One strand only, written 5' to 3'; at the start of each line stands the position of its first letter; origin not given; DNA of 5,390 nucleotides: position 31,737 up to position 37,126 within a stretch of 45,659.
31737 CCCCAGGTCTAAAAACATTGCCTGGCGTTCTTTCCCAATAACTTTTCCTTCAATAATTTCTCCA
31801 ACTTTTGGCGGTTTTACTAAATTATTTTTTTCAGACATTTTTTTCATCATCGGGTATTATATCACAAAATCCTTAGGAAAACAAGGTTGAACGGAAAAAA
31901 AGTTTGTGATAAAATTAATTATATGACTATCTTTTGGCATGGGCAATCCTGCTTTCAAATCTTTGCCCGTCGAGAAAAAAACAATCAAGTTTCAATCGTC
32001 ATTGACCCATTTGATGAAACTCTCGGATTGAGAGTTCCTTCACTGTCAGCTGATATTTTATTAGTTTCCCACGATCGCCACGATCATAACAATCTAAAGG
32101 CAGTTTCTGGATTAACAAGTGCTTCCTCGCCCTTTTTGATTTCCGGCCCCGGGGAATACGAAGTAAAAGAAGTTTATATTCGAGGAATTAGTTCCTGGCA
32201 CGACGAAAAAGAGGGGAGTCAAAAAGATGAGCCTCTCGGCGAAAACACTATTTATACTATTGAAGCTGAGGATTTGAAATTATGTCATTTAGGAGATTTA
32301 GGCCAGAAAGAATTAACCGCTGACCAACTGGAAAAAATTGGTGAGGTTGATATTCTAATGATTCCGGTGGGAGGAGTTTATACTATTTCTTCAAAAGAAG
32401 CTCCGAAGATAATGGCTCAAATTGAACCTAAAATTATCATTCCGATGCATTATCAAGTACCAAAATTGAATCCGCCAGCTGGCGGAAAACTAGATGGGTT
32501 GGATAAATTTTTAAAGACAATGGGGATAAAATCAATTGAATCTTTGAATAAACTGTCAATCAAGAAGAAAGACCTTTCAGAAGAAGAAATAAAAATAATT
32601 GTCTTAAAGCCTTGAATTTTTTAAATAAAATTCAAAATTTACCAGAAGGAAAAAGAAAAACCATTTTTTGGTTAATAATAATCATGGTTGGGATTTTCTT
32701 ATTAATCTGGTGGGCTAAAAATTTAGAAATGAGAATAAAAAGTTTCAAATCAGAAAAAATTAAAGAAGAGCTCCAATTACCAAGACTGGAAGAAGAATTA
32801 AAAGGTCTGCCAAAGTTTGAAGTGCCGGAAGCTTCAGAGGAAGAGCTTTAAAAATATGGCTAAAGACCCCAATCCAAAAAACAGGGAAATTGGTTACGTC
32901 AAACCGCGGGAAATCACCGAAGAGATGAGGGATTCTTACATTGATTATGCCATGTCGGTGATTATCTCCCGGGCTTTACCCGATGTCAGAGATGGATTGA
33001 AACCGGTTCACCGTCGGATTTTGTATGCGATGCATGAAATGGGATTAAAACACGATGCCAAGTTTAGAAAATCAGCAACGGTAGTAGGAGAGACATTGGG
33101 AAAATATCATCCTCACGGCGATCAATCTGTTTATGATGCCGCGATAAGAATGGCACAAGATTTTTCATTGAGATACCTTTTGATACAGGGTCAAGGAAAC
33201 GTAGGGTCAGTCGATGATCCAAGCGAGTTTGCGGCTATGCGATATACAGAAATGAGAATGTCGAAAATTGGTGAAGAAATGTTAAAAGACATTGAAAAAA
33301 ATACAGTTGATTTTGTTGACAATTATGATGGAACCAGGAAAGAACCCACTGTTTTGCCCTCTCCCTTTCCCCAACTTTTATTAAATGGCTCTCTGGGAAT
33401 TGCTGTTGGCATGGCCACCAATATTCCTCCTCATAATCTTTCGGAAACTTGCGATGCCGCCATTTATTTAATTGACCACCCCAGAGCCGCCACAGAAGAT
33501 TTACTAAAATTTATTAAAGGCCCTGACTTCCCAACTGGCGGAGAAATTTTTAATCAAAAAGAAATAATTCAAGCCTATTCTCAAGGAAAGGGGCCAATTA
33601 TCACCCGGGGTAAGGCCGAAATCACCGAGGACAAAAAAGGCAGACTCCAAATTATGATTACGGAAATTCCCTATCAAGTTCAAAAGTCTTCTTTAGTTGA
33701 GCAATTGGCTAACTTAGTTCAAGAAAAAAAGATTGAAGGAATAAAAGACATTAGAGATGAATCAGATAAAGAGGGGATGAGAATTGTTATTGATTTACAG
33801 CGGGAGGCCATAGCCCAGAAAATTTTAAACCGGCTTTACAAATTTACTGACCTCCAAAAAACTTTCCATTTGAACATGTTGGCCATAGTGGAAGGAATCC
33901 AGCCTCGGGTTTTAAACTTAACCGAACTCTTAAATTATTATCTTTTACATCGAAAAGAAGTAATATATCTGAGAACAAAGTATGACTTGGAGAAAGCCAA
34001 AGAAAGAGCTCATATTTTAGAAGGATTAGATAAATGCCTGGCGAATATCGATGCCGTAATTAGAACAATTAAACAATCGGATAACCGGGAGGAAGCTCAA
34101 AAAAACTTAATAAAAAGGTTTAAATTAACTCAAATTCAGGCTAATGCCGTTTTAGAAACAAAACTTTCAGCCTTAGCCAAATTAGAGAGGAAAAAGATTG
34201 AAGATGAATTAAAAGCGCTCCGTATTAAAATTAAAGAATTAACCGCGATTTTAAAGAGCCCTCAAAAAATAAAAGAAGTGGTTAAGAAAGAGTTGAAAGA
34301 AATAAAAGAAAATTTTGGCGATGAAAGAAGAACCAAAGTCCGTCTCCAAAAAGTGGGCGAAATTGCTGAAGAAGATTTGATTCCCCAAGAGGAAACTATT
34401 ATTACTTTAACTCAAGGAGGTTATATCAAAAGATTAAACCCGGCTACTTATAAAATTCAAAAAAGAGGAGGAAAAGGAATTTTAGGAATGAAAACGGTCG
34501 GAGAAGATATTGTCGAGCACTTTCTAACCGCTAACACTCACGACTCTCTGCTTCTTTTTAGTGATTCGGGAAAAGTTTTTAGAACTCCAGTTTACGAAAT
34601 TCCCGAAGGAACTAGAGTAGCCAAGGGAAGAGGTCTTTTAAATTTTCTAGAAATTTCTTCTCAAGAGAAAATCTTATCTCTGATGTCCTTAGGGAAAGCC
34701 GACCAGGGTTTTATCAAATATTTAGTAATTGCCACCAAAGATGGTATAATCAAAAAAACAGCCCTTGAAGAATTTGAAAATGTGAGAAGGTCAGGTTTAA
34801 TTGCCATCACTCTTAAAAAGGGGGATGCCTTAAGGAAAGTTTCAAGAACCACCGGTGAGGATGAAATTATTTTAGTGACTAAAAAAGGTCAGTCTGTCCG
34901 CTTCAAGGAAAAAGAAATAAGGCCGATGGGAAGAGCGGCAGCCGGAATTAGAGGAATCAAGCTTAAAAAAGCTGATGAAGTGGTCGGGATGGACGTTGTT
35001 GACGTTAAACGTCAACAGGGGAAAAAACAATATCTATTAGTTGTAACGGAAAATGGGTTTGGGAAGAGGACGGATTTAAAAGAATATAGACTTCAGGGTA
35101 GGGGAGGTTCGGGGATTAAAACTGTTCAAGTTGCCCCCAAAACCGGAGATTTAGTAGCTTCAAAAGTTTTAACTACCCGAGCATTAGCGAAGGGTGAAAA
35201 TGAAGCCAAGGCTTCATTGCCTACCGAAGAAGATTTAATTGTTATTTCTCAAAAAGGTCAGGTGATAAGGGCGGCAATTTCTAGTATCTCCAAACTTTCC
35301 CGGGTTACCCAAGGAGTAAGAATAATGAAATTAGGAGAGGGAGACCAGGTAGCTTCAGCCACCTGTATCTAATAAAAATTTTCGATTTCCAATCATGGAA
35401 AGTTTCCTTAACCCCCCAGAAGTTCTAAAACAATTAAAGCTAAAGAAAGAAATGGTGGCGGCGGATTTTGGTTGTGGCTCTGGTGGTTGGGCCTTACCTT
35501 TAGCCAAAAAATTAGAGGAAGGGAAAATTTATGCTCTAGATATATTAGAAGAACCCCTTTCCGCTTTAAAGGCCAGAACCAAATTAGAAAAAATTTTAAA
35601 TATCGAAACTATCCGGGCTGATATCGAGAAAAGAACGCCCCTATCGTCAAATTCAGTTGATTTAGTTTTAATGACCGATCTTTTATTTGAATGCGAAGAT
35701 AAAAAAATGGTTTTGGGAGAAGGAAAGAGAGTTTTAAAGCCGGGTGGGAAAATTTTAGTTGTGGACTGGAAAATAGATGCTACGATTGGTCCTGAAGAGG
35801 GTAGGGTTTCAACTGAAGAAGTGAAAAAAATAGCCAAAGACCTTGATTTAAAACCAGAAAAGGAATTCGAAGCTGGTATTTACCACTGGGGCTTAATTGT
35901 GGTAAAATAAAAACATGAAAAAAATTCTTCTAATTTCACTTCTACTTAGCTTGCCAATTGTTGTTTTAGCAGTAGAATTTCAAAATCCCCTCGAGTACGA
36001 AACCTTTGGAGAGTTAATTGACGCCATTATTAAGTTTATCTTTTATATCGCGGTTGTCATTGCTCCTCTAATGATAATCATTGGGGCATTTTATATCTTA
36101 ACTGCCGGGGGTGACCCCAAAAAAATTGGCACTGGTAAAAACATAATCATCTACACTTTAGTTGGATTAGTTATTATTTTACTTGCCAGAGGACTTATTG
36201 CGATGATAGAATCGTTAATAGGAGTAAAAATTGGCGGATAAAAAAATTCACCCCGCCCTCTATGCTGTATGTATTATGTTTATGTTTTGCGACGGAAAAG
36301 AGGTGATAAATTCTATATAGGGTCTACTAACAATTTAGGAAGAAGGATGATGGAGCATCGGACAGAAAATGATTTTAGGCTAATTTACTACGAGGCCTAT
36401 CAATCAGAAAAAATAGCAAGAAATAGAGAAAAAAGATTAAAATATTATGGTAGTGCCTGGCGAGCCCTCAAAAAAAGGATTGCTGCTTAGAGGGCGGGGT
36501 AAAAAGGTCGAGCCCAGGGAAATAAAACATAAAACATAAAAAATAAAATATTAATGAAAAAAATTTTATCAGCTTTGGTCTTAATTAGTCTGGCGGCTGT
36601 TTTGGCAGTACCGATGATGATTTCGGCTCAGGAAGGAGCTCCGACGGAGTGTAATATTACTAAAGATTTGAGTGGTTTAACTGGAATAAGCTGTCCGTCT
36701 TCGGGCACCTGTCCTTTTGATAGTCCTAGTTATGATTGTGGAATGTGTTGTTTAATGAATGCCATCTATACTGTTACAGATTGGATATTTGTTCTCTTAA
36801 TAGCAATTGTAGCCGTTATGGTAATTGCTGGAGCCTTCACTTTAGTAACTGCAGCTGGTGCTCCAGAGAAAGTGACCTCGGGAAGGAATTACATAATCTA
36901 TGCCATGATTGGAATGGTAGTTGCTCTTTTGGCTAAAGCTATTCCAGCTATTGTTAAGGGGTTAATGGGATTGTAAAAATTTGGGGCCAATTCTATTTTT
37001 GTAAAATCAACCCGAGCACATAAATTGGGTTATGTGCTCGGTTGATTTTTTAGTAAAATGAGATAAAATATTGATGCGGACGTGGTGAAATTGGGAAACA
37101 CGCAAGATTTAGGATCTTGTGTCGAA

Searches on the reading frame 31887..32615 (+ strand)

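Call 53: search_protein_families(library=pfam, proteins=[window:31887-32615:+], max_evalue=0.00001)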
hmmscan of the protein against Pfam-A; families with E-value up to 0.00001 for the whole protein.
window:31887-32615:+ (242 aa): 2 families
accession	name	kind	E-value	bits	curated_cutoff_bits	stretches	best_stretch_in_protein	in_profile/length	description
PF13483.12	Lactamase_B_3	-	5.7e-43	147.1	24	1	15-188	2-160/160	Beta-lactamase superfamily domain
PF12706.13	Lactamase_B_2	-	2.6e-06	27.6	27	0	101-189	108-200/200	Beta-lactamase superfamily domain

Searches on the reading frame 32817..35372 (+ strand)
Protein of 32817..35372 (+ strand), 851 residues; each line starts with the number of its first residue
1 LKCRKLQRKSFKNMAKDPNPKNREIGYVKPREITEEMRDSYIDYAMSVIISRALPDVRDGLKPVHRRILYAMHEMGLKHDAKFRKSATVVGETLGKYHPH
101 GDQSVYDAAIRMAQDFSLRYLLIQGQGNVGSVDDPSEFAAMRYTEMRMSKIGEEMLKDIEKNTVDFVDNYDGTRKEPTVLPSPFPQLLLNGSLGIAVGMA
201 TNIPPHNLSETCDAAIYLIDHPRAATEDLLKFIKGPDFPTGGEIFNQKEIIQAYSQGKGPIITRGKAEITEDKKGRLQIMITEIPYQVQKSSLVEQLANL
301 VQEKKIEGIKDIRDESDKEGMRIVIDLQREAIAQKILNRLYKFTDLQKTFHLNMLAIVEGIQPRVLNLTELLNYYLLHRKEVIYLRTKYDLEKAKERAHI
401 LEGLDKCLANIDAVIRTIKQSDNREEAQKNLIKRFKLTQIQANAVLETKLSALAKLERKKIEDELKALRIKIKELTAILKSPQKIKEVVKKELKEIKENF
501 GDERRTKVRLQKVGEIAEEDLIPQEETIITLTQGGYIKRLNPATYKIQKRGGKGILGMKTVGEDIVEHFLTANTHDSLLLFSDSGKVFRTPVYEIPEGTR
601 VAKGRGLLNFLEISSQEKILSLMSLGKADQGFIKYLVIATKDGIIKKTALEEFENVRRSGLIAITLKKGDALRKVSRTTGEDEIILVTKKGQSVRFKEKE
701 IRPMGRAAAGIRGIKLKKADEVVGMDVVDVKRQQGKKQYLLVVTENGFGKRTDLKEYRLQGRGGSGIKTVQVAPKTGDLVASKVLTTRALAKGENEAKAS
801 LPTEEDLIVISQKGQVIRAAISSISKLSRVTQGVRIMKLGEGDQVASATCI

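Call 54: search_protein_families(library=pfam, proteins=[window:32817-35372:+], max_evalue=0.00001)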
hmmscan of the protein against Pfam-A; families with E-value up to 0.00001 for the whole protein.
window:32817-35372:+ (851 aa): 2 families
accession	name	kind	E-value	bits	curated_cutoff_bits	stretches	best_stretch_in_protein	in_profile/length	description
PF00521.26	DNA_topoisoIV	-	2e-161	538.1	31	1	52-494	1-432/432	DNA gyrase/topoisomerase IV, subunit A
PF03989.18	DNA_gyraseA_C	-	4.7e-65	215.3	27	6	682-729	1-48/48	DNA gyrase C-terminal domain, beta-propeller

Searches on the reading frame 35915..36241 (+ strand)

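Call 54: search_protein_families(library=pfam, proteins=[window:35915-36241:+], max_evalue=0.00001)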
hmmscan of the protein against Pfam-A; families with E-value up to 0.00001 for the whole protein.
window:35915-36241:+ (108 aa): 1 family
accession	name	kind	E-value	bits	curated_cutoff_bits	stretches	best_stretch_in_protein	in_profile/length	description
PF18895.5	T4SS_pilin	-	1.7e-10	41.2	26.6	1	30-95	4-68/71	Type IV secretion system pilin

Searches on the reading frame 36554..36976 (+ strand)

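Call 54: search_protein_families(library=pfam, proteins=[window:36554-36976:+], max_evalue=0.00001)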
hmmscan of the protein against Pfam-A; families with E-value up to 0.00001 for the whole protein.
window:36554-36976:+ (140 aa): 1 family
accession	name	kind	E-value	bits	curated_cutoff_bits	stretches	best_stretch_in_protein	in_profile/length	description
PF18895.5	T4SS_pilin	-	1.2e-06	28.9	26.6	1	69-130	7-67/71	Type IV secretion system pilin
